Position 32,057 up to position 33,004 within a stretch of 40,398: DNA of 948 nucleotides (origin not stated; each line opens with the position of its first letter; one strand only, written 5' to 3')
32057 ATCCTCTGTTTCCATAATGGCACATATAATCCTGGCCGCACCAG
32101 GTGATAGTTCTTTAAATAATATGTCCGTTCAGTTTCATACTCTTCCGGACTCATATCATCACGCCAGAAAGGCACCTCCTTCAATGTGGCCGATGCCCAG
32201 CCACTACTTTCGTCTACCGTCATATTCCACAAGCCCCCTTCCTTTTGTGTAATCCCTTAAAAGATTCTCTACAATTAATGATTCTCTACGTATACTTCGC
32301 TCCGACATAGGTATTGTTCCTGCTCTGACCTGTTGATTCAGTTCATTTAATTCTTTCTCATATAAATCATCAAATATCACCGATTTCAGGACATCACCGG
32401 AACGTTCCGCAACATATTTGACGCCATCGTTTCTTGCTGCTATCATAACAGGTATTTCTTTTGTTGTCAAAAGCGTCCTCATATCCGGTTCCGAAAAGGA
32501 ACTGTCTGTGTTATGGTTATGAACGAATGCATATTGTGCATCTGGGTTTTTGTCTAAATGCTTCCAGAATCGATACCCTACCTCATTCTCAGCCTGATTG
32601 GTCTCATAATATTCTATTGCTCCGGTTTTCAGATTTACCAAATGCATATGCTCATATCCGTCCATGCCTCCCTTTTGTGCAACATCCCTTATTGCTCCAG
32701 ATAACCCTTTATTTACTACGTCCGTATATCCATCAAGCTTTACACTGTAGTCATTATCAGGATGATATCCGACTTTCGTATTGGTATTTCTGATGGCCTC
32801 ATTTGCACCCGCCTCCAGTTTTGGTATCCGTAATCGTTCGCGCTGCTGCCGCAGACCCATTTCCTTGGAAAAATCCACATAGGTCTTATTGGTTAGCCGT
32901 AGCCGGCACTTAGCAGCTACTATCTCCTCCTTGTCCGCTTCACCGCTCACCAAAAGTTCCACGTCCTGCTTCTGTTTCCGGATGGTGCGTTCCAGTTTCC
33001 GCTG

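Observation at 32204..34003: Minor head protein (MuF/gp7) carrying a C-terminal RadC/JAB-like metalloprotease domain: a possible injected deconjugase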

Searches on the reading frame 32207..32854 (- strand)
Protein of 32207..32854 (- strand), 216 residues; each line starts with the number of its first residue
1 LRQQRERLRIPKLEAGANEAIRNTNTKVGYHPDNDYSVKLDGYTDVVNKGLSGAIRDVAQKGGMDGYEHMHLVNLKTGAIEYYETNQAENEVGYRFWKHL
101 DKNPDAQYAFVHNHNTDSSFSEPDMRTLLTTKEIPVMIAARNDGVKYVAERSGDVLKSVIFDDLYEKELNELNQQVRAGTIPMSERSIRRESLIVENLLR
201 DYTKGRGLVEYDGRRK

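Call 6: search_protein_families(library=pfam, proteins=[window:32207-32854:-], max_evalue=10)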
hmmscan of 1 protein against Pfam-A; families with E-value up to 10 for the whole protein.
seq(216 aa): 1 family
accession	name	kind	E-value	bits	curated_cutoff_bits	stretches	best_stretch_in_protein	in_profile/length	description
PF20113.4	DUF6503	-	0.068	13.1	22.9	1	68-133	178-243/255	Family of unknown function (DUF6503)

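Call 7: search_protein_families(library=ncbifam, proteins=[window:32207-32854:-], max_evalue=10)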
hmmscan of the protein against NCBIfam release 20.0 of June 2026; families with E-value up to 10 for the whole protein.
seq(216 aa): 0 families

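Call 8: find_homologous_proteins(query=window:32207-32854:-, max_evalue=0.001)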
Query seq(216 aa) (216 aa): 13 proteins with E <= 0.001 among 146 candidates.
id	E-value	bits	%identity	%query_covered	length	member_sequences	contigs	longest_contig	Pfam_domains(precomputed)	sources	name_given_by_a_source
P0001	1.6e-84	301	92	68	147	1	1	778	-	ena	-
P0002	2.5e-81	290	76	79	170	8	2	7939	-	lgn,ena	-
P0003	4.7e-66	241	55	91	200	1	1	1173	-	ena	-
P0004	1.5e-59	219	51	95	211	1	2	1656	-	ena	-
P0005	7.2e-56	207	63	71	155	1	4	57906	-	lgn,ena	-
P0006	6.5e-52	194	61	67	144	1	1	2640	-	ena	-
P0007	1.4e-51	193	50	98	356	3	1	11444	PF06152.17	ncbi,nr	ncbi:MAG: hypothetical protein IKU08_02975 [Clostridia bacterium]|nr:hypothetical protein [Clostridi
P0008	2.6e-51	192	50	88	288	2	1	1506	-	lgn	-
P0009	1.0e-49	187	48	98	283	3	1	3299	PF06152.17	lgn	-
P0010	4.0e-49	185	47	93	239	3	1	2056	-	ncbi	-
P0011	5.2e-45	172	61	68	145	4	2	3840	-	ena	-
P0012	3.3e-35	140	65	52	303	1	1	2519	PF04432.19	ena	-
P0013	2.8e-17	81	72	28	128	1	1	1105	-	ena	-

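Call 14: search_solved_structures(query=A1, max_evalue=10, show_alignments=3)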
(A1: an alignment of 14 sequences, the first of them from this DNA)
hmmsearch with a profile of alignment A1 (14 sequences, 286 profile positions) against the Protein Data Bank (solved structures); distinct sequences matched with E-value up to 10: 0.

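Call 17: find_encoding_contigs(protein=P0005, flank=6000, max_places=3)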
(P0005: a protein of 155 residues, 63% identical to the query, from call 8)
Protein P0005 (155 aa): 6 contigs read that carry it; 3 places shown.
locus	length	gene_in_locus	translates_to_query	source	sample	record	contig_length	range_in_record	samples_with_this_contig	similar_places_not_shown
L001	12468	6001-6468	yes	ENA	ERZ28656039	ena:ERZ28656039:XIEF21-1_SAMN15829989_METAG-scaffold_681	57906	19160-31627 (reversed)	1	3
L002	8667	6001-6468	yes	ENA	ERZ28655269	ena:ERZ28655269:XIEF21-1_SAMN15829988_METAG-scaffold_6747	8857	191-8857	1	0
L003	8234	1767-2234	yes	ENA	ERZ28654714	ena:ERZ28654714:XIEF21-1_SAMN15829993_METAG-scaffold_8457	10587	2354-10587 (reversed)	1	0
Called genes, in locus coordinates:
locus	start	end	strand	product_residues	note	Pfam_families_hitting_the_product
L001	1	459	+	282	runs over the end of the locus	PF09669:Phage_pRha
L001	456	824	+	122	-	-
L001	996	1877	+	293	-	PF10668:Phage_terminase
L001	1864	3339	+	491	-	-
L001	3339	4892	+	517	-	PF04860:Phage_portal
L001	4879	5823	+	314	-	PF04233:Phage_Mu_F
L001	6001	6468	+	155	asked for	-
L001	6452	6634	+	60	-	-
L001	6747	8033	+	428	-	PF14550:Peptidase_S78_2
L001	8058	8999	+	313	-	-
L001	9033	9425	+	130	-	-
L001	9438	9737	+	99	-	-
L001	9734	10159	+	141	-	PF11436:DUF3199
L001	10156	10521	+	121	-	PF12206:DUF3599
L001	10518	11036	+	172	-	PF04883:HK97-gp10_like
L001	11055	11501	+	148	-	-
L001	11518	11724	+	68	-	PF26160:YqzN_YkzM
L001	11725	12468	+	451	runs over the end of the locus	PF17481:Phage_sheath_domII, PF04984:Phage_sheath_1, PF17482:Phage_sheath_1C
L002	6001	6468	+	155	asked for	-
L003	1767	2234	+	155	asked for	-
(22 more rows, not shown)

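Call 18: find_encoding_contigs(protein=P0002, flank=6000, max_places=3)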
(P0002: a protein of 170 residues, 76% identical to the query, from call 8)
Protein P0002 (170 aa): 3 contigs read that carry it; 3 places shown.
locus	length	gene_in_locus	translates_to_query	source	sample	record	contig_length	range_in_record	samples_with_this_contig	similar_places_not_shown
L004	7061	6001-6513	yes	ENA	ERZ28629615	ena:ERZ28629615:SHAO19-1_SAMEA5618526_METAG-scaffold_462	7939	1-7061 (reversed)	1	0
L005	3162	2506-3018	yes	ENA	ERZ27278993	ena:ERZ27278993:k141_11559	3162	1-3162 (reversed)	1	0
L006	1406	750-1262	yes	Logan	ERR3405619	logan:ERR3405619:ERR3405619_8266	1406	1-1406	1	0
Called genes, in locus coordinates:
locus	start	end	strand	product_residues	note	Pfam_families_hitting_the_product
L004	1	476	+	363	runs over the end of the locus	PF02899:Phage_int_SAM_1, PF13495:Phage_int_SAM_4, PF00589:Phage_integrase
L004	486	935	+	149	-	-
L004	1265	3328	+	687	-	PF06056:Terminase_5 (weak), PF10668:Phage_terminase (faint), PF03592:Terminase_2, PF04466:Terminase_3, PF17288:Terminase_3C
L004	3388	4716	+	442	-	-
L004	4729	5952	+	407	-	PF06152:Phage_min_cap2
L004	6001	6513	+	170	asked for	-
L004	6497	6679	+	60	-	-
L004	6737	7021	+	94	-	PF04327:Peptidase_Prp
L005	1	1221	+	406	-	?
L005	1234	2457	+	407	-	PF06152:Phage_min_cap2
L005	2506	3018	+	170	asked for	-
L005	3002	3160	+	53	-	?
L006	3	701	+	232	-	?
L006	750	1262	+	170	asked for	-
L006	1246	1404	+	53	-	?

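Call 21: predict_structure(alignment_id=A1)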
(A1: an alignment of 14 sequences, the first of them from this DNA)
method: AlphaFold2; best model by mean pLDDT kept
length: 216 residues; sequences in the alignment: 14
mean_pLDDT: 87.7   pTM: 0.83
mean pLDDT of the five models: 87.7, 86.9, 86.5, 86.1, 85.6
residues with pLDDT >= 90: 168; 70-90: 24; 50-70: 3; < 50: 21
segments of 3 or more residues with pLDDT < 50: 1-21
pLDDT, mean of each block of 10 residues (from residue 1): 32 31 78 96 97 98 96 98 92 91 98 94 95 97 97 88 91 94 91 94 93 88
secondary structure, 60 per line:
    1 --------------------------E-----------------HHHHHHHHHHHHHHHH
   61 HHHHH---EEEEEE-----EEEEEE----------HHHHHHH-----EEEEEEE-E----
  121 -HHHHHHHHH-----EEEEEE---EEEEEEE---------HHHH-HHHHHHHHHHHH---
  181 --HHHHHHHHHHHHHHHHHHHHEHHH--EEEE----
elements in order: H45-65 E69-74 E80-85 H96-102 E108-114 H122-130 E136-141 E145-151 H161-164 H166-177 H183-202 E209-212

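Call 24: search_protein_representatives(alignment_id=A1)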
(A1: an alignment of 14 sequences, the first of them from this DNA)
Query: 14 sequences, 286 profile positions. Proteins with E-value up to 0.001 (for the whole library): 513; up to 1e-10: 163; up to 1e-30: 82. The best 150 are listed.
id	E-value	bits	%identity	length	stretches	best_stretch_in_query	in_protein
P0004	2.4e-100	352.3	-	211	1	78-285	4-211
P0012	3.2e-95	335.5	-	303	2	133-284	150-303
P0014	1.3e-94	333.5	-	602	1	7-282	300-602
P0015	8.8e-94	330.8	-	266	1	37-280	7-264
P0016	5.5e-93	328.1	-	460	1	80-284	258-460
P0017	1.6e-92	326.6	-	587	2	78-280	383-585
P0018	1.5e-91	323.4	-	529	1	55-285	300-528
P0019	6.2e-91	321.4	-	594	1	35-285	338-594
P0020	6.0e-89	314.9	-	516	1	70-285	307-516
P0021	7.6e-86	304.7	-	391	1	20-283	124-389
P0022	7.2e-81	288.4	-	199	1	86-284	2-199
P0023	7.8e-80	285.0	-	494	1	75-284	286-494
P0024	6.5e-79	282.0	-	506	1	80-284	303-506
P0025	1.1e-78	281.2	-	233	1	84-285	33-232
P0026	8.7e-78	278.3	-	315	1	38-284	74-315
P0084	4.1e-33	131.7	-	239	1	95-272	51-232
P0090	1.6e-31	126.5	-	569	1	26-276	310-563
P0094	1.7e-29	119.8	-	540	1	95-272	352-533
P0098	1.9e-28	116.4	-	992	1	21-213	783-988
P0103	8.4e-28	114.2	-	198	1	97-231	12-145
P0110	9.3e-25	104.3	-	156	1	99-225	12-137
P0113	1.7e-23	100.1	-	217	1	99-272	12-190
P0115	2.2e-22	96.5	-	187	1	99-273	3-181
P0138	2.4e-17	80.0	-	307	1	84-272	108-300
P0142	1.4e-16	77.4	-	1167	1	84-272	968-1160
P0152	1.6e-14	70.7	-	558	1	1-237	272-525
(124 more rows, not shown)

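Call 28: search_protein_families(library=pfam, proteins=[P0084, P0090, P0094, P0103, P0110, P0113, P0115, P0138, P0142, P0098], max_evalue=1)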
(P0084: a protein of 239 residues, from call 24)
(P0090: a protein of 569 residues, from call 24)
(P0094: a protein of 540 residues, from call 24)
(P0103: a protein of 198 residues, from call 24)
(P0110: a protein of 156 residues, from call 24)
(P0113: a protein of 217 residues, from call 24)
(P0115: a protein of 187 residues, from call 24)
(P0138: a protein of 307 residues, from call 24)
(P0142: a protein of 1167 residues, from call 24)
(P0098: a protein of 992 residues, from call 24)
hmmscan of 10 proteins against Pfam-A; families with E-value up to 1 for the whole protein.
P0084 (239 aa): 2 families
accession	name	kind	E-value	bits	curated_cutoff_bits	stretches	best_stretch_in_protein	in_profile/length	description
PF09279.17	EF-hand_like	-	0.15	13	21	1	121-188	1-68/86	Phosphoinositide-specific phospholipase C, efhand-like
PF06844.16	DUF1244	-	0.17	12.5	27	1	23-47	36-60/67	Protein of unknown function (DUF1244)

P0090 (569 aa): 2 families
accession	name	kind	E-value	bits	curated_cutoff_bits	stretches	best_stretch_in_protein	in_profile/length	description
PF06152.16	Phage_min_cap2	-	2e-42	145.9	26.3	1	8-344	14-366/366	Phage minor capsid protein 2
PF04375.19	HemX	-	0.21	11.6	25.9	1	114-149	149-184/236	HemX, putative uroporphyrinogen-III C-methyltransferase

P0094 (540 aa): 4 families
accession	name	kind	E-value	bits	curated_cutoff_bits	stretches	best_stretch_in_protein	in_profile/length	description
PF04233.19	Phage_Mu_F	-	1.5e-16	61.6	29.6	1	201-302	6-111/112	Phage Mu protein F like protein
PF05008.21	V-SNARE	-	0.097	13.6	25.9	0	34-100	12-75/92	Vesicle transport v-SNARE protein N-terminus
PF01778.22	Ribosomal_L28e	-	0.32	12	33.2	0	63-101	75-111/115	Ribosomal L28e protein family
PF04286.17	DUF445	-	0.75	10.1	33.8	0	20-200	87-265/368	Protein of unknown function (DUF445)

P0103 (198 aa): 1 family
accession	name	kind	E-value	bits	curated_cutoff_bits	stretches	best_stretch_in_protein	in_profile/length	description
PF18827.6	LPD14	-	0.2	12.1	27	1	46-128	42-125/136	Large polyvalent protein-associated domain 14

P0110 (156 aa): 0 families

P0113 (217 aa): 2 families
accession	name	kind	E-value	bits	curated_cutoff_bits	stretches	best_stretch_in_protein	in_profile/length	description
PF08738.15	Gon7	-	0.0031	18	25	1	11-37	58-84/107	Gon7 family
PF21016.3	RlmN_N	-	0.18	12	24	0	8-20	36-48/60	Ribosomal RNA large subunit methyltransferase N-terminal domain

P0115 (187 aa): 1 family
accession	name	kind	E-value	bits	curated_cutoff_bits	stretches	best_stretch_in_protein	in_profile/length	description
PF09851.14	SHOCT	-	0.027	14.6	27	1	147-167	4-24/28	Short C-terminal domain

P0138 (307 aa): 0 families

P0142 (1167 aa): 5 families
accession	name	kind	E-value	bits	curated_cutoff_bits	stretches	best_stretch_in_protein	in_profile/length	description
PF18812.6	PBECR3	-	3.2e-11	43.6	30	1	471-589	7-111/115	phage-Barnase-EndoU-ColicinE5/D-RelE like nuclease3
PF14705.12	Costars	-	0.034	14.7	24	1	891-925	22-56/76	Costars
PF02037.33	SAP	-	0.055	13.6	23.9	1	479-497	18-36/37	SAP domain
PF14282.11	FlxA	-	0.21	12.1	26.3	1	258-315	11-67/101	FlxA-like protein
PF18953.6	SAP_new25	-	0.24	11.5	26.3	1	479-497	21-39/51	SAP domain-containing new25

P0098 (992 aa): 2 families
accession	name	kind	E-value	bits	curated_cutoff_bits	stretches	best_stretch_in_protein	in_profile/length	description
PF18760.7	ART-PolyVal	-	4.9e-10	40.8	31.2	1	528-688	1-138/140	ADP-Ribosyltransferase in polyvalent proteins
PF05402.18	PqqD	-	0.16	12.8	23.4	1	274-305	31-62/67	Coenzyme PQQ synthesis protein D (PqqD)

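Call 46: search_solved_structures(query=A3, max_evalue=10, show_alignments=5)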
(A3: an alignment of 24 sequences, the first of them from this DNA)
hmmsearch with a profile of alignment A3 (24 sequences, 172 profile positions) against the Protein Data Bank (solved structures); distinct sequences matched with E-value up to 10: 3.
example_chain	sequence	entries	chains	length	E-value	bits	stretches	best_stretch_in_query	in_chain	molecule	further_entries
3rpc_A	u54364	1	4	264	0.014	18.4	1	54-108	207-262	possible metal-dependent hydrolase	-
2qlc_A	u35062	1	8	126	0.28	14.2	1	54-87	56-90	DNA repair protein radC homolog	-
6ccj_A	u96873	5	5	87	2.4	11.2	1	5-39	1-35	virus matrix protein | virus matrix protein (M-domain) | Matrix protein p19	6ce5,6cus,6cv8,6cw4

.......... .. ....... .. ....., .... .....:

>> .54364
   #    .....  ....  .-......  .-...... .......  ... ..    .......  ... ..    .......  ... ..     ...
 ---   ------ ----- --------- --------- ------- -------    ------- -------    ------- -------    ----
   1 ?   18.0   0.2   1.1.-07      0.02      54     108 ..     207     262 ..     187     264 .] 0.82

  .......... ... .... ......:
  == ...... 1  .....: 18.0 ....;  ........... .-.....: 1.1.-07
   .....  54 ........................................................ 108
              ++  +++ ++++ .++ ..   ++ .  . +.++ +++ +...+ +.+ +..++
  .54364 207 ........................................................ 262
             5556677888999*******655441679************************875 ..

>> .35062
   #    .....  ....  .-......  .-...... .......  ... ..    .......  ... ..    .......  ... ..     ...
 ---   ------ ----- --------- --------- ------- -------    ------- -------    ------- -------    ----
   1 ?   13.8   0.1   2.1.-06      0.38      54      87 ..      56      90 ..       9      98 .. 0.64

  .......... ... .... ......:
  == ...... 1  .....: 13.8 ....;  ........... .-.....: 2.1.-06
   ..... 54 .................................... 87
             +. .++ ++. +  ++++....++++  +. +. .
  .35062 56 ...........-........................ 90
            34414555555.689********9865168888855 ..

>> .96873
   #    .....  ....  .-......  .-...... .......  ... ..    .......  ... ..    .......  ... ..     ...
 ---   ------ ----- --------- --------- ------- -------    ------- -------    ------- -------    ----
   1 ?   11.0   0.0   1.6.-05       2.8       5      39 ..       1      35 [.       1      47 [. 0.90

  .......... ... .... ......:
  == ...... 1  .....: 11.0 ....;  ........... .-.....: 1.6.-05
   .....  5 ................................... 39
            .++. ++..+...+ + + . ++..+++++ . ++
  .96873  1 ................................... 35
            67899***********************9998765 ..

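Call 47: search_protein_families(library=pfam, alignment_id=A3, max_evalue=10)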
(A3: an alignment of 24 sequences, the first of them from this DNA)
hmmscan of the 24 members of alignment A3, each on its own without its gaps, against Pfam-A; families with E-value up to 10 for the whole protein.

A. member 1, seq(177 aa): 1 family
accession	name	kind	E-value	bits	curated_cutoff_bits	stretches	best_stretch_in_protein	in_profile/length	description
PF20113.4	DUF6503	-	0.05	13.5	22.9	1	29-94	178-243/255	Family of unknown function (DUF6503)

B. families by the number of members that match (of 24 scanned): 27 families (the first 25 are shown)
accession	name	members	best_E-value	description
PF04002.20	RadC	3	0.0014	RadC-like JAB domain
PF14464.11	Prok-JAB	2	0.12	Prokaryotic homologs of the JAB domain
PF15659.11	Toxin-JAB1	1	0.00061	JAB-like toxin 1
PF16248.10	DUF4905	1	0.0016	Domain of unknown function (DUF4905)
PF08987.15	DUF1892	1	0.0025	Protein of unknown function (DUF1892)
PF03859.21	CG-1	1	0.031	CG-1 domain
PF17930.7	LpxI_N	1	0.037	LpxI N-terminal domain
PF15796.10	KELK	1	0.037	KELK-motif containing domain of MRCK Ser/Thr protein kinase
PF09821.14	AAA_assoc_C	1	0.039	C-terminal AAA-associated domain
PF20113.4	DUF6503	1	0.05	Family of unknown function (DUF6503)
PF15432.12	Sec-ASP3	1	0.054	Accessory Sec secretory system ASP3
PF12147.14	Methyltransf_20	1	0.062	Putative methyltransferase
PF21385.2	ACCA_BT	1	0.07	Acetyl-CoA carboxylase, BT domain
PF18177.6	La_HTH_kDCL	1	0.071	La HTH in kinetoplastid DICER domain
PF09279.17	EF-hand_like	1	0.087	Phosphoinositide-specific phospholipase C, efhand-like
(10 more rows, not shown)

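Call 48: search_protein_families(library=phrogs, proteins=[L001:6452-6634:+], max_evalue=0.01)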
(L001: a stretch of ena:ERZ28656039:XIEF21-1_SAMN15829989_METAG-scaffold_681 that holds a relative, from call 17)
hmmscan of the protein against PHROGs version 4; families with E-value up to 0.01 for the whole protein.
L001:6452-6634:+ (60 aa): 0 families

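Call 59: find_encoding_contigs(protein=P0090, flank=4000, max_places=2)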
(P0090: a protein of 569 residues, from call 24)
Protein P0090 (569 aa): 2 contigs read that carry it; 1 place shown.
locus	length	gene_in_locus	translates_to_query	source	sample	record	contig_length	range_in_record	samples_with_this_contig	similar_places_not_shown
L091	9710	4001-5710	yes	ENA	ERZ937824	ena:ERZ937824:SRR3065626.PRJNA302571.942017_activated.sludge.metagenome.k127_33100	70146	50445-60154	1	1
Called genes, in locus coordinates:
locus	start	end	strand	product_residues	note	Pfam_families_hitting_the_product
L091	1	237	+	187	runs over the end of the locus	PF11985:Phage_Mu_Gp27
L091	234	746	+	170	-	PF02357:NusG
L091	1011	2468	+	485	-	PF22530:Terminase-T7_RNaseH-like (weak)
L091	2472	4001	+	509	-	-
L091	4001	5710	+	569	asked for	PF06152:Phage_min_cap2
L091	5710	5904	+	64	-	-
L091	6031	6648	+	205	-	-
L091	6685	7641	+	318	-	PF20911:GP7 (faint)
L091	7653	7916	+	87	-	-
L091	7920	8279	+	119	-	-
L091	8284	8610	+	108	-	-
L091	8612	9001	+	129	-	-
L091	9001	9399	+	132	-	PF12691:Phage_tail_terminator_6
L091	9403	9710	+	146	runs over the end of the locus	-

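Call 60: find_encoding_contigs(protein=P0142, flank=5000, max_places=2)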
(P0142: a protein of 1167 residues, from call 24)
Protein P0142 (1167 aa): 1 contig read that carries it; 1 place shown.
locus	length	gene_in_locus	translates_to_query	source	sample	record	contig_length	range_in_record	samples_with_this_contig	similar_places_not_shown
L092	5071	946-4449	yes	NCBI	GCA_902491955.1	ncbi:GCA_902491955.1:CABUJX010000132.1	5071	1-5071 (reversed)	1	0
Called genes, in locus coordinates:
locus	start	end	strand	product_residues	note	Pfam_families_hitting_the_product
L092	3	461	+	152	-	?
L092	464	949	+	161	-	-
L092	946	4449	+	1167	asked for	PF18812:PBECR3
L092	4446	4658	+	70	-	-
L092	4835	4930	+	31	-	-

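Call 63: find_encoding_contigs(protein=P0094, flank=4000, max_places=2)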
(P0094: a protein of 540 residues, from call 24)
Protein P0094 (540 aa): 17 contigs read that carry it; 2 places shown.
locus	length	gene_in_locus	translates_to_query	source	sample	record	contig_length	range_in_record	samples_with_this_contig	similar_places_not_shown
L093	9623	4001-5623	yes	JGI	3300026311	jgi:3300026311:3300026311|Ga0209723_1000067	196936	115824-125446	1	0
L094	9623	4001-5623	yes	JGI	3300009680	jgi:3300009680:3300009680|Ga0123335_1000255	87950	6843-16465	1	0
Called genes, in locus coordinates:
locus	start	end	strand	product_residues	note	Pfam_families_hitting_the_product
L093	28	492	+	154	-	-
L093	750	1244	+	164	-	PF03592:Terminase_2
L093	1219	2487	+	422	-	PF03237:Terminase_6N (weak), PF04466:Terminase_3, PF17288:Terminase_3C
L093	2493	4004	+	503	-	PF05133:SPP1_portal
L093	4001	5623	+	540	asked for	PF04233:Phage_Mu_F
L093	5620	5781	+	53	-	-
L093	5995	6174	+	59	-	-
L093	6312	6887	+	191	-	PF06810:Phage_scaffold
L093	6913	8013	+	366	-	-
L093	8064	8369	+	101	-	-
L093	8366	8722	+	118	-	-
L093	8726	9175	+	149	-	PF04883:HK97-gp10_like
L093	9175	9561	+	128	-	-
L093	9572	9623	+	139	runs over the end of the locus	PF16460:Phage_TTP_11 (weak)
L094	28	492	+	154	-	-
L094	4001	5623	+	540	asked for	PF04233:Phage_Mu_F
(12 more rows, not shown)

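Call 64: find_encoding_contigs(protein=P0152, flank=4000, max_places=2)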
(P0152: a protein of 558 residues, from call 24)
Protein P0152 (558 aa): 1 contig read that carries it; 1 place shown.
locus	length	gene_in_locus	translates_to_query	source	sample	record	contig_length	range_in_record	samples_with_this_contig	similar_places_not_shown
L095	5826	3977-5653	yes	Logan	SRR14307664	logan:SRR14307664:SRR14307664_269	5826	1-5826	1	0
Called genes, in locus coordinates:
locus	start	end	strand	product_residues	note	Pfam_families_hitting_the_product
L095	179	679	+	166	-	PF03592:Terminase_2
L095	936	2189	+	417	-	-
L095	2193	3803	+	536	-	PF05133:SPP1_portal (faint)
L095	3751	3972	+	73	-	-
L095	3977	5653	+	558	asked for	PF06152:Phage_min_cap2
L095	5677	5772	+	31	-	-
